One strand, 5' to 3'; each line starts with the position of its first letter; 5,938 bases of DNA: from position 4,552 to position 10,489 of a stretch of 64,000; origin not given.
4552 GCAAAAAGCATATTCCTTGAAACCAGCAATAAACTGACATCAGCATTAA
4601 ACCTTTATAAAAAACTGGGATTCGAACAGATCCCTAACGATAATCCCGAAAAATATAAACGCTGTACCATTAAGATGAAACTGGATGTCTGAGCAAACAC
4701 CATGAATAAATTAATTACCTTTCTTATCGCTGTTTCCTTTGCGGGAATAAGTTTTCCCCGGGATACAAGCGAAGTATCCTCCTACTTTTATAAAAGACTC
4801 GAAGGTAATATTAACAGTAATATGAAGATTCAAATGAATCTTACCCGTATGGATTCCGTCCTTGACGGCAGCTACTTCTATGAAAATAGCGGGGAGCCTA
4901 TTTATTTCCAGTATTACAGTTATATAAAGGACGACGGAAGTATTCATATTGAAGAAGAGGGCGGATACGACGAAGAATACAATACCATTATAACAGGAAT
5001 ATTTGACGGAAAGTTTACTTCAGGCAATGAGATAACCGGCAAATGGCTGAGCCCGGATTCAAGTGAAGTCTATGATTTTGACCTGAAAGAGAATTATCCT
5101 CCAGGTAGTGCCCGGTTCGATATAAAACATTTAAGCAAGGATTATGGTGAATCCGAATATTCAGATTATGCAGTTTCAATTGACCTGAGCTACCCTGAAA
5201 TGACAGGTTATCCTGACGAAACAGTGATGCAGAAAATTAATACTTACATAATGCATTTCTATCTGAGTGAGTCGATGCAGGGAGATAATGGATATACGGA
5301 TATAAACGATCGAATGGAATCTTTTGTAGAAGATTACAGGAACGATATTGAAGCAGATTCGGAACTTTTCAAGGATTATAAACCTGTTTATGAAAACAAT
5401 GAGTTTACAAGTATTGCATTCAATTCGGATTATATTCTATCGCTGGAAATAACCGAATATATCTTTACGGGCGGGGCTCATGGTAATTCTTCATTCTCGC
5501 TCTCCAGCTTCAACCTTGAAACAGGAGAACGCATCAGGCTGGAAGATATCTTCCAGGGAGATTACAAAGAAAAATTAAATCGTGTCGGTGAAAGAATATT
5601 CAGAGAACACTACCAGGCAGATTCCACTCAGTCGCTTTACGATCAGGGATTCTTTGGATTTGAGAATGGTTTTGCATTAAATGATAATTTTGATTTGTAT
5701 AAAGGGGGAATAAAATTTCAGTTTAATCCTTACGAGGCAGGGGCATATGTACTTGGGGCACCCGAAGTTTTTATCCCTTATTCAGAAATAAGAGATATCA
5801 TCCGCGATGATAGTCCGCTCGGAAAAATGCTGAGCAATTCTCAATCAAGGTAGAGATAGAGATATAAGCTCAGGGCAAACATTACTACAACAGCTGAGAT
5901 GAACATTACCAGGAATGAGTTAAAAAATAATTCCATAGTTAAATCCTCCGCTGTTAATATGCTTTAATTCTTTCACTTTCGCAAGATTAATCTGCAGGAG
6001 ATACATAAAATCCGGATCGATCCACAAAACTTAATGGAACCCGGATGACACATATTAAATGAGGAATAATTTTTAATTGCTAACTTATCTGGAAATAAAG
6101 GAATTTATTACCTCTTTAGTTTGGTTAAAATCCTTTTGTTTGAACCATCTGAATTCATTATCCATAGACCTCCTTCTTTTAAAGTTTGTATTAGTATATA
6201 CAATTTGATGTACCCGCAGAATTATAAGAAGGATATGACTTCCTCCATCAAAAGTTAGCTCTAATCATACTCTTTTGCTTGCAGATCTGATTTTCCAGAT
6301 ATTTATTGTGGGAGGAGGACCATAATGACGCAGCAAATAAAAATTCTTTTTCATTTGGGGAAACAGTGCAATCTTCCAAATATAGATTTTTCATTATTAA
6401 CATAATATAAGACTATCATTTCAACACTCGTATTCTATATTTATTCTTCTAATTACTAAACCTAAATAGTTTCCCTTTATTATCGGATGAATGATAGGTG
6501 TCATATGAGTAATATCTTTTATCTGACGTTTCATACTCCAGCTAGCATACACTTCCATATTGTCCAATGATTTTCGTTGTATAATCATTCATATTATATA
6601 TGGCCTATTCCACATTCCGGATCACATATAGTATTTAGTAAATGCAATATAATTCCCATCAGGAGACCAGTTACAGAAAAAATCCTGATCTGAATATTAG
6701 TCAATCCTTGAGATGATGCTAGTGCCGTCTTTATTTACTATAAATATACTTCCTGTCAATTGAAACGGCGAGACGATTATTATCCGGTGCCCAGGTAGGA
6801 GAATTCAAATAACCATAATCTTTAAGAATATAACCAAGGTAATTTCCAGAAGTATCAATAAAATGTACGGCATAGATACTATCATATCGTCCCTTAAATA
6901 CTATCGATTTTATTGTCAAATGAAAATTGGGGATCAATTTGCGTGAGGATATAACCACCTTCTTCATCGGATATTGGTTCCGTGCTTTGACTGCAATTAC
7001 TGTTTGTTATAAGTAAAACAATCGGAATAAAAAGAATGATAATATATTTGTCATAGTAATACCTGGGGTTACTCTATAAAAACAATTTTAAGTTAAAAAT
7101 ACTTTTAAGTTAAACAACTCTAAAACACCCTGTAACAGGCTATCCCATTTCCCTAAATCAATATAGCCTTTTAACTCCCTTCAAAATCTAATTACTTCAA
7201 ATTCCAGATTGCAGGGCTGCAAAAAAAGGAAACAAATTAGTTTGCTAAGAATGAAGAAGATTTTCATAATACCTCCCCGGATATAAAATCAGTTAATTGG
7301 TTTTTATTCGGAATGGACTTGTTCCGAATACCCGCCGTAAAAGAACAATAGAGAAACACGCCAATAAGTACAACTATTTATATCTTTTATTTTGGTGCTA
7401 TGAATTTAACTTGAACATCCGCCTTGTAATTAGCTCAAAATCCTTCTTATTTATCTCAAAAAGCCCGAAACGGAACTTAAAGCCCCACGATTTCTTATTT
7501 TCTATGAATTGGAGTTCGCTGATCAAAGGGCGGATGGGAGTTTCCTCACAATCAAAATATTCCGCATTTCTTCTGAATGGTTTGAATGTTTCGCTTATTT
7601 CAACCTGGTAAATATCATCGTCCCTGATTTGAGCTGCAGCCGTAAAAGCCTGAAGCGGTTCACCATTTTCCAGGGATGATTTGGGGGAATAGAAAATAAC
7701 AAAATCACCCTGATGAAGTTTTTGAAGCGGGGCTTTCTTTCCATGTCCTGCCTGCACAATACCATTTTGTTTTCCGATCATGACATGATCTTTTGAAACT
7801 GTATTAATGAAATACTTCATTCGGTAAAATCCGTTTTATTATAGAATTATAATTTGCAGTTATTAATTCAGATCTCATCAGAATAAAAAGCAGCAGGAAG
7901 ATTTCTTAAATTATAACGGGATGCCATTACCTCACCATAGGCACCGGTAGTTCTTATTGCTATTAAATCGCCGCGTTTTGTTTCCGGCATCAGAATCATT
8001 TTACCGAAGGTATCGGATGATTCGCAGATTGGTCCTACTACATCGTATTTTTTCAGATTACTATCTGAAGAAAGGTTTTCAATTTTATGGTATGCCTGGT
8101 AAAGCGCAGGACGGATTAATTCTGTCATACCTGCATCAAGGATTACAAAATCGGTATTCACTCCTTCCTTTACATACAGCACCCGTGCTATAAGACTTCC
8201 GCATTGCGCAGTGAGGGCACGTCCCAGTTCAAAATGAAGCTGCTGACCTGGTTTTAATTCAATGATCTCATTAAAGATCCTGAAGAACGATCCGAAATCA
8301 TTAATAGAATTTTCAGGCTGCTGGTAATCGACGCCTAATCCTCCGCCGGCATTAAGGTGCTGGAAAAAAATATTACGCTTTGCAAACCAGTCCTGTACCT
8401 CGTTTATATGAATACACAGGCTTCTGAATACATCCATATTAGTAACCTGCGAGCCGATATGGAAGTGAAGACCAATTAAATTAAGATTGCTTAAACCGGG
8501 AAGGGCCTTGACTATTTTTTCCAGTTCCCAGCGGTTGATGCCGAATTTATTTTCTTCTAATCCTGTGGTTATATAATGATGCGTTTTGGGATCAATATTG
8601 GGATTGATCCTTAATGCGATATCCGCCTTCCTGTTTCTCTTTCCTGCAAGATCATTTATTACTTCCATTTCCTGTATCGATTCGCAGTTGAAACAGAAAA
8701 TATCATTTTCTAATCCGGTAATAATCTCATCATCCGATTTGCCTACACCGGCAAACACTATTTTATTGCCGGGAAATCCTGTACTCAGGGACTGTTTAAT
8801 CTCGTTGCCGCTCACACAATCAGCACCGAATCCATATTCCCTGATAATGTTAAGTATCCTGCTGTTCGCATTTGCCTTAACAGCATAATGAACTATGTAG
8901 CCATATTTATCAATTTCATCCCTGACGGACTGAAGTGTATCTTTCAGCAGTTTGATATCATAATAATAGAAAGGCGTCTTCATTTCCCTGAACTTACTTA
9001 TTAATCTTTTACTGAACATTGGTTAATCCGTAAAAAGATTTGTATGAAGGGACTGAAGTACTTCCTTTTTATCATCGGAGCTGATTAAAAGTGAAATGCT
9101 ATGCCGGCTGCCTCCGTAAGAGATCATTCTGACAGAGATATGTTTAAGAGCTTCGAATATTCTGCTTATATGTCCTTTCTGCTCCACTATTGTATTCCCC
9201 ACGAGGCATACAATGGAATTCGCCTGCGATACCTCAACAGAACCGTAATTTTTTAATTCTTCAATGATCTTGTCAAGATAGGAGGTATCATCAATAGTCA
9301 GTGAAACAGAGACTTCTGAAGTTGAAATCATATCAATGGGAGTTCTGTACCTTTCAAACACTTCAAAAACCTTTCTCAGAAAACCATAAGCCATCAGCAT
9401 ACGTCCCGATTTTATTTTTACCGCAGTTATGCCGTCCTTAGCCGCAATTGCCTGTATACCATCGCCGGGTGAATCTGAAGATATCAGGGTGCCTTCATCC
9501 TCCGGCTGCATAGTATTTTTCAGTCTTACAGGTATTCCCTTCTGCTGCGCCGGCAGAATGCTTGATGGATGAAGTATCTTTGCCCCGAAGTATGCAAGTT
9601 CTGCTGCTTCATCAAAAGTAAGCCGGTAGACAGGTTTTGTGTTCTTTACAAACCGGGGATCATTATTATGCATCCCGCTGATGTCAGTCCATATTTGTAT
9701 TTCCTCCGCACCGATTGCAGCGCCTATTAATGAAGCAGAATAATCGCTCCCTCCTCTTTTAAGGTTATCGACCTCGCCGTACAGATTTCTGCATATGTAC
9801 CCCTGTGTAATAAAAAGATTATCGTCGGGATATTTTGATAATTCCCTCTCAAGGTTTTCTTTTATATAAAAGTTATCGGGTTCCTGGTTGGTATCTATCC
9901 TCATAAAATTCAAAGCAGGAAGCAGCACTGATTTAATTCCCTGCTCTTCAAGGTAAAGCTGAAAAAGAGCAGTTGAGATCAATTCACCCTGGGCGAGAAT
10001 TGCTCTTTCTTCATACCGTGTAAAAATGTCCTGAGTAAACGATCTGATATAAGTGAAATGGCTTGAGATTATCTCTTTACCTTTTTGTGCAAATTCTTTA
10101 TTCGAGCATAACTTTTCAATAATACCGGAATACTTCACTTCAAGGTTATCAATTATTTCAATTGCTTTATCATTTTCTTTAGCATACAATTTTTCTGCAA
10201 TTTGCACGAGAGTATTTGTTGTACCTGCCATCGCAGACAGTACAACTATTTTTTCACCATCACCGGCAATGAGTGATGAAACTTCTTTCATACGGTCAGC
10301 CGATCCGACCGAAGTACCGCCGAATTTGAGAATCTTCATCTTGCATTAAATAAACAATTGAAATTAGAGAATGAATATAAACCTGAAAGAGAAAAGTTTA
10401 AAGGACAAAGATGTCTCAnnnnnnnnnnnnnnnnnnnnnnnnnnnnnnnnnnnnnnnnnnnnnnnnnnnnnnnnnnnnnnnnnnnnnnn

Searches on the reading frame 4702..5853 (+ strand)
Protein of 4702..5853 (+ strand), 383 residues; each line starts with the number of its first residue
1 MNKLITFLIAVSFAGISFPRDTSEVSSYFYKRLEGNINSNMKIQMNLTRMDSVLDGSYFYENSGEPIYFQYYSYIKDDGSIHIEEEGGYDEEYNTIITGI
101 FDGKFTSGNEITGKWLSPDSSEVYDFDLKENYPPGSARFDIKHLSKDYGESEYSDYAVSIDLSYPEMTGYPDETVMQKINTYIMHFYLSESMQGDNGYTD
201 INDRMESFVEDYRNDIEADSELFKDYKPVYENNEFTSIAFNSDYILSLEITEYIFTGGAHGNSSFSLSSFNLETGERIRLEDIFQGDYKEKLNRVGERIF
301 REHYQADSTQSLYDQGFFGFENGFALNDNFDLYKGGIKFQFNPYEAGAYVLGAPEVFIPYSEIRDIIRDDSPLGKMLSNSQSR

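Call 61: search_protein_families(library=pfam, proteins=[window:4702-5853:+], max_evalue=0.00001)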
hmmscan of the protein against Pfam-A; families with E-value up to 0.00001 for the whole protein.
window:4702-5853:+ (383 aa): 2 families
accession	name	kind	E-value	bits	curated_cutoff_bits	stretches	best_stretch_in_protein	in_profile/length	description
PF11738.13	DUF3298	-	1.4e-13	52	24.1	1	281-361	1-84/84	Protein of unknown function (DUF3298)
PF13739.11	PdaC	-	2.3e-13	51.5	29.1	1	156-263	6-95/95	Deacetylase PdaC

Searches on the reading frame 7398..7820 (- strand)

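Call 61: search_protein_families(library=pfam, proteins=[window:7398-7820:-], max_evalue=0.00001)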
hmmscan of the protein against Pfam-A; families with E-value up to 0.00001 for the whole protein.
window:7398-7820:- (140 aa): 1 family
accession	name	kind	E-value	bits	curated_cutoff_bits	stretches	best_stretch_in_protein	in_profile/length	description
PF01878.24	EVE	-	1.5e-13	51.4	23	1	5-133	4-144/145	EVE domain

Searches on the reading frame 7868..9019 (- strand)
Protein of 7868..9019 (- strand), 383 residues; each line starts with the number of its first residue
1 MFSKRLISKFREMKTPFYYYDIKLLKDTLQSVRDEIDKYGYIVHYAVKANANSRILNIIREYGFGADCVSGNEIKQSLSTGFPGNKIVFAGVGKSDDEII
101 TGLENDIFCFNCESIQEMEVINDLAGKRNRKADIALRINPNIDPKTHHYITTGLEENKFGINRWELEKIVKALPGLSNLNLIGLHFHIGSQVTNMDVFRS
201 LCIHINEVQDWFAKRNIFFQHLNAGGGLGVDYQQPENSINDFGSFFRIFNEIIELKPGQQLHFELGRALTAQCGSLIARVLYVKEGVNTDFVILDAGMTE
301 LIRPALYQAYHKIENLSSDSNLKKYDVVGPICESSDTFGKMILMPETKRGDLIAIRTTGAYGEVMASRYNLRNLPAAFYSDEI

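Call 61: search_protein_families(library=pfam, proteins=[window:7868-9019:-], max_evalue=0.00001)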
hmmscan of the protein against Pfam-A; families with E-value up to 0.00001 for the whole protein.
window:7868-9019:- (383 aa): 2 families
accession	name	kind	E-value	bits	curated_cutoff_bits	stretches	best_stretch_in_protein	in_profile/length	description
PF02784.22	Orn_Arg_deC_N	-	2.3e-51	175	23.4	1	30-271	9-247/247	Pyridoxal-dependent decarboxylase, pyridoxal binding domain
PF00278.28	Orn_DAP_Arg_deC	-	5.6e-26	91.1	23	1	17-359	1-95/95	Pyridoxal-dependent decarboxylase, C-terminal sheet domain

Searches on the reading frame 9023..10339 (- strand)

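Call 61: search_protein_families(library=pfam, proteins=[window:9023-10339:-], max_evalue=0.00001)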
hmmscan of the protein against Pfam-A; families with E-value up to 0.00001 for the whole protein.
window:9023-10339:- (438 aa): 2 families
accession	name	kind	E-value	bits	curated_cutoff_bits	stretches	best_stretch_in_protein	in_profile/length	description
PF00696.33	AA_kinase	-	1.1e-37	130.5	24.9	1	2-275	3-234/234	Amino acid kinase family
PF22468.2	ACT_9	-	5e-23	81.1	27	1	377-434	1-60/61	ACT domain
